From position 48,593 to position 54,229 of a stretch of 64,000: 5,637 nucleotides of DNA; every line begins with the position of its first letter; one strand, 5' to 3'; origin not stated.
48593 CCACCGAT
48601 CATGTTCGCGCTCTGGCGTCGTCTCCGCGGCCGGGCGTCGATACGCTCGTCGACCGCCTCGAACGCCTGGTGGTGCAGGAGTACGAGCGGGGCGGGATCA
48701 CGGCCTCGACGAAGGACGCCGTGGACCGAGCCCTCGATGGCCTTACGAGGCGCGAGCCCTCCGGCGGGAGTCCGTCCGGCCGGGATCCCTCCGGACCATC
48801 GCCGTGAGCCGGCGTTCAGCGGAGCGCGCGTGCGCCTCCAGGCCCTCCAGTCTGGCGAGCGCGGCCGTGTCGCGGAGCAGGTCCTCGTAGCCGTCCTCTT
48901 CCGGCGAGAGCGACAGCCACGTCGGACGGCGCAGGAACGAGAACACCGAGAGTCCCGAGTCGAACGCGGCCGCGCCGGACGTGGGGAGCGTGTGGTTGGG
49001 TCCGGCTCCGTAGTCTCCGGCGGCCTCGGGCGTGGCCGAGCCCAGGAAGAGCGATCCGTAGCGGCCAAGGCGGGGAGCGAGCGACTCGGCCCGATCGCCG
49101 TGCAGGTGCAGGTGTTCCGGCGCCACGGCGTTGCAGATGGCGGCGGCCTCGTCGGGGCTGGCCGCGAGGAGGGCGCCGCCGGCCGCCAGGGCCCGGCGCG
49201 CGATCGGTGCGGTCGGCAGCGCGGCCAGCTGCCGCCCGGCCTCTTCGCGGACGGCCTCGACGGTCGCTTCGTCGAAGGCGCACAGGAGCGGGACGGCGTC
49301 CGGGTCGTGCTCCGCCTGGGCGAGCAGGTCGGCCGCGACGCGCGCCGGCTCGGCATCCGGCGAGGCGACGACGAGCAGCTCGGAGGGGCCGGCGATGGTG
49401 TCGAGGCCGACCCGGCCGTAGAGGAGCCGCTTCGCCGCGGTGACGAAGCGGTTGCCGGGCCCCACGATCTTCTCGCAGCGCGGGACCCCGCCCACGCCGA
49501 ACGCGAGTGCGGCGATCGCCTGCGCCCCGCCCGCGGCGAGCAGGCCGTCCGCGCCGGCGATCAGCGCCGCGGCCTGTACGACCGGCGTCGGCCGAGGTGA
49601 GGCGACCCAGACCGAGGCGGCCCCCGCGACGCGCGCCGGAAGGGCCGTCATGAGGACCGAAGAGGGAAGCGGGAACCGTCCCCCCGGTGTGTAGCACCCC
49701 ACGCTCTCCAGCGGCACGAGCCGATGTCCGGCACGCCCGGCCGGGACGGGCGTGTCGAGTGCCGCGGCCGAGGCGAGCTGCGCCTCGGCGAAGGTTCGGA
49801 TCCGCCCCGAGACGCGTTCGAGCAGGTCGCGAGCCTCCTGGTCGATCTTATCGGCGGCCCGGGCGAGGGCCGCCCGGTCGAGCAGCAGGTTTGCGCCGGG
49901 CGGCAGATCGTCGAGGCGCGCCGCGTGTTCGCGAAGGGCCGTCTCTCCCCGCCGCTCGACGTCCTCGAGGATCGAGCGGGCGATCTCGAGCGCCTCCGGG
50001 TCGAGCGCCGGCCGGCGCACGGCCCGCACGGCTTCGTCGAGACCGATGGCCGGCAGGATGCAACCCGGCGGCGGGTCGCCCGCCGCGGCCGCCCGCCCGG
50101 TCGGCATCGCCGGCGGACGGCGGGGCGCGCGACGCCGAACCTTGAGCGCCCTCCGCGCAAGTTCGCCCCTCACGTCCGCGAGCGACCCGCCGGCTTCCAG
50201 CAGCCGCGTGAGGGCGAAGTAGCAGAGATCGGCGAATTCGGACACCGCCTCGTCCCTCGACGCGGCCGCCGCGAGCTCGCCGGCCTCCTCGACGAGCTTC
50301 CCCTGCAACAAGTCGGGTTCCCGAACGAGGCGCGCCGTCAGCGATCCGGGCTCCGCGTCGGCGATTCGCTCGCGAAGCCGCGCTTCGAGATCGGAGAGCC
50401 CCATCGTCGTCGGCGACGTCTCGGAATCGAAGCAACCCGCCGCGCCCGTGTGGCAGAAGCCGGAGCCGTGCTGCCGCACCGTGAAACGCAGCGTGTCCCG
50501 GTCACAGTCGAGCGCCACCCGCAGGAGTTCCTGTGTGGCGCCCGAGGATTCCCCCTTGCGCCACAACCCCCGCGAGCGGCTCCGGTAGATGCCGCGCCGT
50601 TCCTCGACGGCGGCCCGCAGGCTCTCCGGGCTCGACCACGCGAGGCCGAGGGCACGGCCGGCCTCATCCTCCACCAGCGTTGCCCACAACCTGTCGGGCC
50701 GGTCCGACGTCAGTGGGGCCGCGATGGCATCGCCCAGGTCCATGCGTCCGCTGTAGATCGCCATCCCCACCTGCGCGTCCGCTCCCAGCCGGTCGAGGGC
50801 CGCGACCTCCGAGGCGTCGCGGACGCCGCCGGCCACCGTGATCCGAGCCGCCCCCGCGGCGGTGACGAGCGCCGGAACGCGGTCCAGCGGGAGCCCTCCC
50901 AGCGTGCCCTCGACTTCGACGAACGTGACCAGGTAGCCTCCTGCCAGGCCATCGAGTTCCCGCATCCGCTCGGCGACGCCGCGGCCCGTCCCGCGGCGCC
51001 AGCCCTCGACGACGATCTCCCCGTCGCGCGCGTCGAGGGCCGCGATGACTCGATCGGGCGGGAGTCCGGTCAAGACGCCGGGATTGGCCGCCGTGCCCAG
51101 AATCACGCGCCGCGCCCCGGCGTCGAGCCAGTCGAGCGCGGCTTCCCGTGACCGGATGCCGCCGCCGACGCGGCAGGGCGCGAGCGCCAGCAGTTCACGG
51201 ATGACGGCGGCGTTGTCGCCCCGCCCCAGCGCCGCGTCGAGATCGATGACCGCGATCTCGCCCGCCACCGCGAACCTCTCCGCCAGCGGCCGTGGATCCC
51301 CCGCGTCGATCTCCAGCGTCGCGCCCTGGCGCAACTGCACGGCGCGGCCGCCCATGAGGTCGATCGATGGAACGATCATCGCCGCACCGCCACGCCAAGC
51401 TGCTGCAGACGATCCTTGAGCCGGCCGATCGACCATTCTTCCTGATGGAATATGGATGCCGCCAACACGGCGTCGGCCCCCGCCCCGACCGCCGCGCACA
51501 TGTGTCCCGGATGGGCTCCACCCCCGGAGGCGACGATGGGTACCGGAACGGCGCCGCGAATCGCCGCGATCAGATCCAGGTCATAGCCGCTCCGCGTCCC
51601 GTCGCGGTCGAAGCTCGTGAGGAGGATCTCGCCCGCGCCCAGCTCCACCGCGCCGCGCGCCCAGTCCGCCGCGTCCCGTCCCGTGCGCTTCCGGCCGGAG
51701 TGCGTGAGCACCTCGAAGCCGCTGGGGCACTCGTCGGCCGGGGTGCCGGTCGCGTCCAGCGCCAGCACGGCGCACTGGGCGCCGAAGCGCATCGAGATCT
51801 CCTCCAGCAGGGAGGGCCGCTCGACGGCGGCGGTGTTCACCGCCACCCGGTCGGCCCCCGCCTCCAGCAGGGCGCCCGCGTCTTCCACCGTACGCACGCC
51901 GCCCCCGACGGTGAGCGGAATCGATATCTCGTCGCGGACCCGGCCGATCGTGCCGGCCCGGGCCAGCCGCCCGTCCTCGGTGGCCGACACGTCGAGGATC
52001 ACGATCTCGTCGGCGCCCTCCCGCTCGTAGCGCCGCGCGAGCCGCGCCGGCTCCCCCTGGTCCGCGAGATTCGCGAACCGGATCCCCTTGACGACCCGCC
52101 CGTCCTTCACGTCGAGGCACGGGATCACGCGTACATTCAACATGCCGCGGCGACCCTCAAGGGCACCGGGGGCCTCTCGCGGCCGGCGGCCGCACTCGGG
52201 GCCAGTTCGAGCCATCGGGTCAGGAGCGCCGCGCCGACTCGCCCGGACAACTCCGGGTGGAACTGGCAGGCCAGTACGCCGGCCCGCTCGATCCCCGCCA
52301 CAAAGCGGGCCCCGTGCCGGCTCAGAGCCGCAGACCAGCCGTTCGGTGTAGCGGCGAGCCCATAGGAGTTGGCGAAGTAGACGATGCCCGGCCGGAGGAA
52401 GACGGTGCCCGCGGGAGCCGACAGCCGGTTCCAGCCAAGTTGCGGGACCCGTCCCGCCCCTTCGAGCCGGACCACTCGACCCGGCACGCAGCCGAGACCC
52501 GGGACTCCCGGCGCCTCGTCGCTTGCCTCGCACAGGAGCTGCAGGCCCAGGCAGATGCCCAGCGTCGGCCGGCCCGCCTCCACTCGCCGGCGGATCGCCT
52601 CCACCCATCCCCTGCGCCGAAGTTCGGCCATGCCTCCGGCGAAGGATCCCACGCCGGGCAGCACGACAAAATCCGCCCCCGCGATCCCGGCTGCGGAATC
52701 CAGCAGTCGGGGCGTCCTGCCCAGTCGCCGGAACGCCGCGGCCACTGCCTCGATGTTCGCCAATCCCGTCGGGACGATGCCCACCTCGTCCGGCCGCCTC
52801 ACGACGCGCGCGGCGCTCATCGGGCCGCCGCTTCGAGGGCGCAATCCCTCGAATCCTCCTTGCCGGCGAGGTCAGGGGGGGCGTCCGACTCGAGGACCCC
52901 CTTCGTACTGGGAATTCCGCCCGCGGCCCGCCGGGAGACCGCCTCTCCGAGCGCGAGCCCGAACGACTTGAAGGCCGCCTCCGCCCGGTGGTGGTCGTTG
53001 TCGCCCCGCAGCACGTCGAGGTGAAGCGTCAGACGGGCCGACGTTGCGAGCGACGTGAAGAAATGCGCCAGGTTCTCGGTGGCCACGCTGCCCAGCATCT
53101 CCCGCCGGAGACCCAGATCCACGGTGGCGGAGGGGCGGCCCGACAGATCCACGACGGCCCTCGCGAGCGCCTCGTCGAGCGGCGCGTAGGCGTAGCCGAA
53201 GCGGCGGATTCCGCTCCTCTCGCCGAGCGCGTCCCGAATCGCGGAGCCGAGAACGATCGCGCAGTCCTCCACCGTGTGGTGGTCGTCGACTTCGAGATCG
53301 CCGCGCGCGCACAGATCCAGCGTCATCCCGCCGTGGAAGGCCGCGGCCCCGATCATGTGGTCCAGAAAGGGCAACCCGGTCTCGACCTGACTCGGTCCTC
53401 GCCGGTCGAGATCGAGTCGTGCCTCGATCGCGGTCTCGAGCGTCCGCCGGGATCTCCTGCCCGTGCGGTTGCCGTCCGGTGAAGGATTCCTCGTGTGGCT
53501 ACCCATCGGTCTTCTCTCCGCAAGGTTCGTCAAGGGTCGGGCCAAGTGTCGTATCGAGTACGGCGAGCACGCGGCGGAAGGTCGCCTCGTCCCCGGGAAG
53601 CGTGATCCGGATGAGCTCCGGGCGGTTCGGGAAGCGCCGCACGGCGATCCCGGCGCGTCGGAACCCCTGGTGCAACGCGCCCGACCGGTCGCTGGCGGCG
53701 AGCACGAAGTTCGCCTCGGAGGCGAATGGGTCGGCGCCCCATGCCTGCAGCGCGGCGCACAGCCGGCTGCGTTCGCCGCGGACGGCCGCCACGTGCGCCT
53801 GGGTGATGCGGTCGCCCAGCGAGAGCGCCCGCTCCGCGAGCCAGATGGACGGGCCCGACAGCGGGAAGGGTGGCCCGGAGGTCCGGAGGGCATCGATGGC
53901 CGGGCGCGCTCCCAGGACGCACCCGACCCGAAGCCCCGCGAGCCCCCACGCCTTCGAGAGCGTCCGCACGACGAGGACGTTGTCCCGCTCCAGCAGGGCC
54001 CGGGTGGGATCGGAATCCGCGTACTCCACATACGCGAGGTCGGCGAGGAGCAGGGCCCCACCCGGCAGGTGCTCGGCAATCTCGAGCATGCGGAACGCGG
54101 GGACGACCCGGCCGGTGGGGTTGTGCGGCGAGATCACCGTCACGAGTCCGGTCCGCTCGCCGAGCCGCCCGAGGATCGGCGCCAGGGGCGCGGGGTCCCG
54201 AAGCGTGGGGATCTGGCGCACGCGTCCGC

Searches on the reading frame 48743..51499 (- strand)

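Call 9: search_protein_families(library=pfam, proteins=[window:48743-51499:-], max_evalue=0.001)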
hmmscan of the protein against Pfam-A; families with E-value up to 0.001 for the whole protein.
window:48743-51499:- (918 aa): 4 families
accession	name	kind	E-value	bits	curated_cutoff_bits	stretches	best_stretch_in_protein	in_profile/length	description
PF00815.25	Histidinol_dh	-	2.4e-122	409.3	27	1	502-898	10-411/411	Histidinol dehydrogenase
PF00977.27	His_biosynth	-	8.7e-36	123.9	23.6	1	41-253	1-227/228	Histidine biosynthesis protein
PF01502.23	PRA-CH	-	4.8e-23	81.2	27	1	286-357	2-73/74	Phosphoribosyl-AMP cyclohydrolase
PF01503.22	PRA-PH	-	8e-12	45.9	21.3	1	369-450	2-85/86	Phosphoribosyl-ATP pyrophosphohydrolase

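Call 37: search_protein_families(library=ncbifam, proteins=[window:48743-51499:-], max_evalue=0.00001)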
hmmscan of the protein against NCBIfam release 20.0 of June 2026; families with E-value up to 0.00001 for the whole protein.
window:48743-51499:- (918 aa): 15 families
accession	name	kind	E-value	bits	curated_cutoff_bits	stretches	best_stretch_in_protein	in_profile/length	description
TIGR00069.1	hisD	equivalog_domain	1.4e-117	393.3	243.8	1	508-897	2-393/393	histidinol dehydrogenase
NF010343.0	PRK13770.1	equivalog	1.2e-76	258.1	647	1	498-896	16-413/416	histidinol dehydrogenase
NF010112.0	PRK13585.1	equivalog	8.3e-41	140.1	243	1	41-261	4-237/241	1-(5-phosphoribosyl)-5-[(5-phosphoribosylamino)methylideneamino]imidazole-4-carboxamide isomerase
TIGR00007.1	TIGR00007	equivalog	7e-38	130.5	228.95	1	42-256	1-229/231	1-(5-phosphoribosyl)-5-[(5-phosphoribosylamino)methylideneamino]imidazole-4-carboxamide isomerase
NF002747.0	PRK02759.1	equivalog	1.1e-31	110.1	187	1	269-451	16-205/208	bifunctional phosphoribosyl-AMP cyclohydrolase/phosphoribosyl-ATP diphosphatase HisIE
NF000768.0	PRK00051.1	equivalog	3.8e-23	81.5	126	1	257-362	10-115/131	phosphoribosyl-AMP cyclohydrolase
NF003156.0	PRK04128.1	equivalog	2.2e-22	80.1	285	1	42-258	4-224/231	1-(5-phosphoribosyl)-5-((5-phosphoribosylamino)methylideneamino)imidazole-4-carboxamide isomerase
NF010113.0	PRK13586.1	equivalog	1.4e-21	77.3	238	1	41-253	3-226/232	1-(5-phosphoribosyl)-5-((5-phosphoribosylamino)methylideneamino)imidazole-4-carboxamide isomerase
TIGR01919.1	hisA-trpF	equivalog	5e-19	68.8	306.45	1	41-261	4-241/243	bifunctional 1-(5-phosphoribosyl)-5-((5-phosphoribosylamino)methylideneamino)imidazole-4-carboxamide isomerase/phosphoribosylanthranilate is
TIGR03188.1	histidine_hisI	equivalog_domain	4.5e-13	49.2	42.7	1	368-447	1-84/84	phosphoribosyl-ATP diphosphatase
NF010114.0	PRK13587.1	equivalog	5e-12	46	305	1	43-245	5-221/234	1-(5-phosphoribosyl)-5-((5-phosphoribosylamino)methylideneamino)imidazole-4-carboxamide isomerase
NF001613.0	PRK00400.1-5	equivalog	1.9e-06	27.8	120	1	366-451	4-93/107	phosphoribosyl-ATP diphosphatase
TIGR03572.1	WbuZ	equivalog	3.6e-06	26.5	299.7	0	42-243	6-224/232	glycosyl amidation-associated protein WbuZ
TIGR00735.1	hisF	equivalog_domain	6e-06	25.7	294.55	0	41-138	5-106/254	imidazole glycerol phosphate synthase subunit HisF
NF001611.0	PRK00400.1-3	equivalog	7.2e-06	26.1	99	0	368-451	7-94/108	phosphoribosyl-ATP diphosphatase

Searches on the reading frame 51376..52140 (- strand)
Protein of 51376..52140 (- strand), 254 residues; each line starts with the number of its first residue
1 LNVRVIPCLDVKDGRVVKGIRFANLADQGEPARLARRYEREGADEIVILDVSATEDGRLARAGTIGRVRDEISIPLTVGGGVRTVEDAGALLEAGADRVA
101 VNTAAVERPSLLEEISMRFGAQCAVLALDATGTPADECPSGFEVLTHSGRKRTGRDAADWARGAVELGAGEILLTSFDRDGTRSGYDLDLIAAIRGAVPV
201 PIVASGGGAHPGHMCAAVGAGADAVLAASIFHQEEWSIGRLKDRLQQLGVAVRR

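Call 37: search_protein_families(library=ncbifam, proteins=[window:51376-52140:-], max_evalue=0.00001)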
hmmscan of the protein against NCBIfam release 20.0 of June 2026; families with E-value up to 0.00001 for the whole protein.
window:51376-52140:- (254 aa): 16 families
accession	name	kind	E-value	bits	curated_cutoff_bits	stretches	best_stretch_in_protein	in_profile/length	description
TIGR00735.1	hisF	equivalog_domain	3.4e-88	295.2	294.55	1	3-253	4-254/254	imidazole glycerol phosphate synthase subunit HisF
TIGR03572.1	WbuZ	equivalog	9.9e-69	231.2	299.7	1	2-232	3-231/232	glycosyl amidation-associated protein WbuZ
NF038364.1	AglZ_HisF2_fam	equivalog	5.5e-55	186.5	310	1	2-231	2-228/248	AglZ/HisF2 family acetamidino modification protein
NF010112.0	PRK13585.1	equivalog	2.6e-38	132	243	1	2-235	2-228/241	1-(5-phosphoribosyl)-5-[(5-phosphoribosylamino)methylideneamino]imidazole-4-carboxamide isomerase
TIGR00007.1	TIGR00007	equivalog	7.1e-33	114.2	228.95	1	5-231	1-221/231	1-(5-phosphoribosyl)-5-[(5-phosphoribosylamino)methylideneamino]imidazole-4-carboxamide isomerase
TIGR01919.1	hisA-trpF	equivalog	1e-17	64.5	306.45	1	1-208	1-202/243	bifunctional 1-(5-phosphoribosyl)-5-((5-phosphoribosylamino)methylideneamino)imidazole-4-carboxamide isomerase/phosphoribosylanthranilate is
NF010113.0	PRK13586.1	equivalog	1.1e-11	44.8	238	1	4-191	3-182/232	1-(5-phosphoribosyl)-5-((5-phosphoribosylamino)methylideneamino)imidazole-4-carboxamide isomerase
NF003198.0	PRK04169.1-2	subfamily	2.5e-10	39.9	247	1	64-111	188-235/249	geranylgeranylglyceryl/heptaprenylglyceryl phosphate synthase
NF010114.0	PRK13587.1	equivalog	5.6e-10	39.3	305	1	43-224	46-217/234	1-(5-phosphoribosyl)-5-((5-phosphoribosylamino)methylideneamino)imidazole-4-carboxamide isomerase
NF003156.0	PRK04128.1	equivalog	1e-09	38.7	285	1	3-121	2-120/231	1-(5-phosphoribosyl)-5-((5-phosphoribosylamino)methylideneamino)imidazole-4-carboxamide isomerase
TIGR00734.1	hisAF_rel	hypoth_equivalog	6.9e-08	32.6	179.85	0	45-104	156-215/221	HisA/HisF family protein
NF010712.0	PRK14114.1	equivalog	1.4e-07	31.3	327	1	5-208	3-197/241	1-(5-phosphoribosyl)-5-((5-phosphoribosylamino)methylideneamino)imidazole-4-carboxamide isomerase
TIGR01768.1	GGGP-family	subfamily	7.2e-07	28.9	113.25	1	64-108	169-214/224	geranylgeranylglyceryl phosphate synthase family protein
TIGR03151.1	enACPred_II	equivalog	2.9e-06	26.8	453.1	0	33-104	120-192/307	enoyl-[acyl-carrier-protein] reductase FabK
NF005574.0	PRK07259.1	equivalog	4.3e-06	25.8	269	0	67-118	231-282/304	dihydroorotate dehydrogenase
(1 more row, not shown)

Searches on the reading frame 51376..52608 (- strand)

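Call 9: search_protein_families(library=pfam, proteins=[window:51376-52608:-], max_evalue=0.001)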
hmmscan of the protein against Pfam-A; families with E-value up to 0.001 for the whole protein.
window:51376-52608:- (410 aa): 6 families
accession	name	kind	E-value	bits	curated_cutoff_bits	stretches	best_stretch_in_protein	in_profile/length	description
PF00977.27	His_biosynth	-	1.3e-70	237.8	23.6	1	160-391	1-226/228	Histidine biosynthesis protein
PF01207.24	Dus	-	1.4e-08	34.6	20.4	1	188-272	141-227/311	Dihydrouridine synthase (Dus)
PF05690.20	ThiG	-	1.8e-07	31.2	23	1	190-262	136-208/247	Thiazole biosynthesis protein ThiG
PF00478.31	IMPDH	-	3.3e-06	26.8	25.6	0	353-393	205-245/345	IMP dehydrogenase / GMP reductase domain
PF02581.23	TMP-TENI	-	8.2e-06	25.7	27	0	191-260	108-179/180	Thiamine monophosphate synthase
PF03060.21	NMO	-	0.00086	19.2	28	0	343-387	181-225/331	Nitronate monooxygenase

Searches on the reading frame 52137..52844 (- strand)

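Call 37: search_protein_families(library=ncbifam, proteins=[window:52137-52844:-], max_evalue=0.00001)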
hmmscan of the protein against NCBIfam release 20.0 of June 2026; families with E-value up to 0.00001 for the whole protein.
window:52137-52844:- (235 aa): 7 families
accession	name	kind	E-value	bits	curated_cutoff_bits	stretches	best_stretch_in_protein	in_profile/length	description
TIGR01855.1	IMP_synth_hisH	equivalog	2.4e-48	164.6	105.4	1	21-213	1-197/198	imidazole glycerol phosphate synthase subunit HisH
NF010608.0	PRK14004.1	equivalog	4.4e-21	75.5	216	1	26-213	7-208/210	imidazole glycerol phosphate synthase subunit HisH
NF001989.1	PRK00784.1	equivalog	1.1e-09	37.6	273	1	46-111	276-341/480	cobyric acid synthase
NF005458.0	PRK07053.1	equivalog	3.8e-07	29.7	250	0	81-108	73-100/234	glutamine amidotransferase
NF002957.0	PRK03619.1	equivalog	1.8e-06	27.5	212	1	30-107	14-95/222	phosphoribosylformylglycinamidine synthase subunit PurQ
TIGR03800.1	PLP_synth_Pdx2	equivalog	5e-06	26.6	105.55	0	36-107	16-86/184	pyridoxal 5'-phosphate synthase glutaminase subunit PdxT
TIGR01737.1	FGAM_synth_I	equivalog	5.8e-06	25.8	177.8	1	33-107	16-94/228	phosphoribosylformylglycinamidine synthase I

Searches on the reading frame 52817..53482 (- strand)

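Call 37: search_protein_families(library=ncbifam, proteins=[window:52817-53482:-], max_evalue=0.00001)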
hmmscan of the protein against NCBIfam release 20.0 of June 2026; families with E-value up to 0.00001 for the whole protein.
window:52817-53482:- (221 aa): 13 families
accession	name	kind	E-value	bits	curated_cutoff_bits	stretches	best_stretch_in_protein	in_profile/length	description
NF002111.0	PRK00951.2-1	equivalog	3e-71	239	231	1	5-197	3-194/194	imidazoleglycerol-phosphate dehydratase HisB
NF002106.0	PRK00951.1-1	equivalog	7.1e-64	215.1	283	1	5-197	3-197/197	imidazoleglycerol-phosphate dehydratase HisB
NF002116.0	PRK00951.2-6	equivalog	2.6e-63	213.5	269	1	5-197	3-197/197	imidazoleglycerol-phosphate dehydratase HisB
NF003937.0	PRK05446.1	equivalog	6.5e-63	212.9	443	1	5-197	166-355/355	bifunctional histidinol-phosphatase/imidazoleglycerol-phosphate dehydratase HisB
NF002107.0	PRK00951.1-2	equivalog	7e-63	211.8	267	1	7-197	3-194/194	imidazoleglycerol-phosphate dehydratase HisB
NF002109.0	PRK00951.1-5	equivalog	5.6e-60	202.5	278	1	6-197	3-196/196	imidazoleglycerol-phosphate dehydratase HisB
NF002108.0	PRK00951.1-3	equivalog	8.8e-59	198.6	328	1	5-198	9-204/205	imidazoleglycerol-phosphate dehydratase HisB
NF002110.2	PRK00951.1-6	equivalog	9.4e-59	198.5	266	1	6-197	1-199/199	imidazoleglycerol-phosphate dehydratase HisB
NF002114.0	PRK00951.2-4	equivalog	3.5e-58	196.4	189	1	11-197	5-190/190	imidazoleglycerol-phosphate dehydratase HisB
NF002112.0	PRK00951.2-2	equivalog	6.3e-58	195.7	315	1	10-197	6-194/194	imidazoleglycerol-phosphate dehydratase HisB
NF010121.0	PRK13598.1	equivalog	1.8e-56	191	295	1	6-197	3-193/193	imidazoleglycerol-phosphate dehydratase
NF002115.0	PRK00951.2-5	equivalog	6.3e-56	189.2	289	1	6-197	3-195/195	imidazoleglycerol-phosphate dehydratase HisB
NF002113.0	PRK00951.2-3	equivalog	1.3e-53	181.7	288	1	11-196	7-189/190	imidazoleglycerol-phosphate dehydratase HisB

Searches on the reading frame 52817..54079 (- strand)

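Call 9: search_protein_families(library=pfam, proteins=[window:52817-54079:-], max_evalue=0.001)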
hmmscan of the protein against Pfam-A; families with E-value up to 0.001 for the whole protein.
window:52817-54079:- (420 aa): 1 family
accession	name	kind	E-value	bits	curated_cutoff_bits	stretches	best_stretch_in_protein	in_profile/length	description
PF00475.24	IGPD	-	5e-58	195.7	27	1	234-377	1-144/144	Imidazoleglycerol-phosphate dehydratase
